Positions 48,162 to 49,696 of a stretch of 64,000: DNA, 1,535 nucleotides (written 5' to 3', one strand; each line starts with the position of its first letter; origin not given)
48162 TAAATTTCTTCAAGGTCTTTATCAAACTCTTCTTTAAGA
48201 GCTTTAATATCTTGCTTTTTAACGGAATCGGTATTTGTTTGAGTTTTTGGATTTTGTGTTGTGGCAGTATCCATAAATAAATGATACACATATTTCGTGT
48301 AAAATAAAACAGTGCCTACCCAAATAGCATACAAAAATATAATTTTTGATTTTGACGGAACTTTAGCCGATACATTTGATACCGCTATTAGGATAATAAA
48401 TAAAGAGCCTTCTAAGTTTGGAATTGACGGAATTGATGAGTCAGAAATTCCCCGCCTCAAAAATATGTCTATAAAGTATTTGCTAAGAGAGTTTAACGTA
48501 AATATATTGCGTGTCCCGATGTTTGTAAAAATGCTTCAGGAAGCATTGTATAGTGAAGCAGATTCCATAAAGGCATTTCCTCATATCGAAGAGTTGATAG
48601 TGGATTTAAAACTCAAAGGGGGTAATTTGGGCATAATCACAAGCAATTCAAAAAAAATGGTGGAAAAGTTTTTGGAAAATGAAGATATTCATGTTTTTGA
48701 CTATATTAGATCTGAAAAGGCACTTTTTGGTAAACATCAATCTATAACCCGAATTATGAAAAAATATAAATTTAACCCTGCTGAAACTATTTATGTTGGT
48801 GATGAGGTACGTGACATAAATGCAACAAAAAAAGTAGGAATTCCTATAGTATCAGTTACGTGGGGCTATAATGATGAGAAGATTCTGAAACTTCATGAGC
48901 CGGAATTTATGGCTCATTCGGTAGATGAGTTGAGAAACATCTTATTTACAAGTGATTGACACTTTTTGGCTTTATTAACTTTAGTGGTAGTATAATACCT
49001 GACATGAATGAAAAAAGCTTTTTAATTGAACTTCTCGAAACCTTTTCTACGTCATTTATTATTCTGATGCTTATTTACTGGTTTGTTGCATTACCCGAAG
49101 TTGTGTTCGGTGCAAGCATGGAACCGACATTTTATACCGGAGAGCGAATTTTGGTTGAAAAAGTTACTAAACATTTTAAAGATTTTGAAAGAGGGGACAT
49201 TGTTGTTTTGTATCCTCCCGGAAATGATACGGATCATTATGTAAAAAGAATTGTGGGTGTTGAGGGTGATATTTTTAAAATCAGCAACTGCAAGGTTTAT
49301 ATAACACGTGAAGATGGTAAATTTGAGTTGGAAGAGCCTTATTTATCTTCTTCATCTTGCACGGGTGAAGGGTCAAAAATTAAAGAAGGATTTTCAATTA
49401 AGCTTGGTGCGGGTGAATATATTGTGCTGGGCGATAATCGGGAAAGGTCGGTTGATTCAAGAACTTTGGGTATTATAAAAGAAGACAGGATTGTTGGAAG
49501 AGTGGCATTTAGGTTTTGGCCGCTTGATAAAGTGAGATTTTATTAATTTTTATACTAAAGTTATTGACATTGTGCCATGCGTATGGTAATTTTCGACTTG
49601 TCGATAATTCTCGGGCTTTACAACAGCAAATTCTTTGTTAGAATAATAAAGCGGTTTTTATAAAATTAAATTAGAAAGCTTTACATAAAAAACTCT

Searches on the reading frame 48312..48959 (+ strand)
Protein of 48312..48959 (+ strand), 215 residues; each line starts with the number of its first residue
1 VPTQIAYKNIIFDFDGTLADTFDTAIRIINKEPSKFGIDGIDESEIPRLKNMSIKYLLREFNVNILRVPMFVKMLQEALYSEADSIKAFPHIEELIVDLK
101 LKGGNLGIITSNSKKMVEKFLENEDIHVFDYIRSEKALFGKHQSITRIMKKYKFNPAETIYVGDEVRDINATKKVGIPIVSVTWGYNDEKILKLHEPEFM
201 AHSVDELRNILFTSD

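Call 69: search_protein_families(library=pfam, proteins=[window:48312-48959:+], max_evalue=0.00001)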
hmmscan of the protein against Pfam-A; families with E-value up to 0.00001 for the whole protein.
window:48312-48959:+ (215 aa): 4 families
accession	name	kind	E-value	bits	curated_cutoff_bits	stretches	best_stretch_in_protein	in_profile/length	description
PF13419.12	HAD_2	-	1.5e-35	123.4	23.8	1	10-181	1-177/178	Haloacid dehalogenase-like hydrolase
PF00702.32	Hydrolase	-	1.3e-15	58.7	26.4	1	7-176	1-191/191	haloacid dehalogenase-like hydrolase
PF12710.13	HAD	-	2.6e-07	31.7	27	1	10-171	1-187/189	haloacid dehalogenase-like hydrolase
PF13242.12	Hydrolase_like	-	2.1e-06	28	22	1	142-207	5-75/75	HAD-hyrolase-like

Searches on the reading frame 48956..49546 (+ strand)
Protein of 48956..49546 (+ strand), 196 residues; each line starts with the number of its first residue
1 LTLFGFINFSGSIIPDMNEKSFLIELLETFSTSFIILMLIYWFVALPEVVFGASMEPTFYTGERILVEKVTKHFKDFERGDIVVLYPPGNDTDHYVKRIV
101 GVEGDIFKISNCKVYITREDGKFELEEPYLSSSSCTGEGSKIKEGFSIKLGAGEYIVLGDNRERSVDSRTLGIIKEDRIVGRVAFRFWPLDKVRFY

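Call 69: search_protein_families(library=pfam, proteins=[window:48956-49546:+], max_evalue=0.00001)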
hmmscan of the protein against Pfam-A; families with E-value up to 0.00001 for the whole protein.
window:48956-49546:+ (196 aa): 1 family
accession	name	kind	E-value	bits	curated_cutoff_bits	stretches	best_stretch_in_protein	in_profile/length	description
PF10502.14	Peptidase_S26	-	9.1e-37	127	22.9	1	24-188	2-168/168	Signal peptidase, peptidase S26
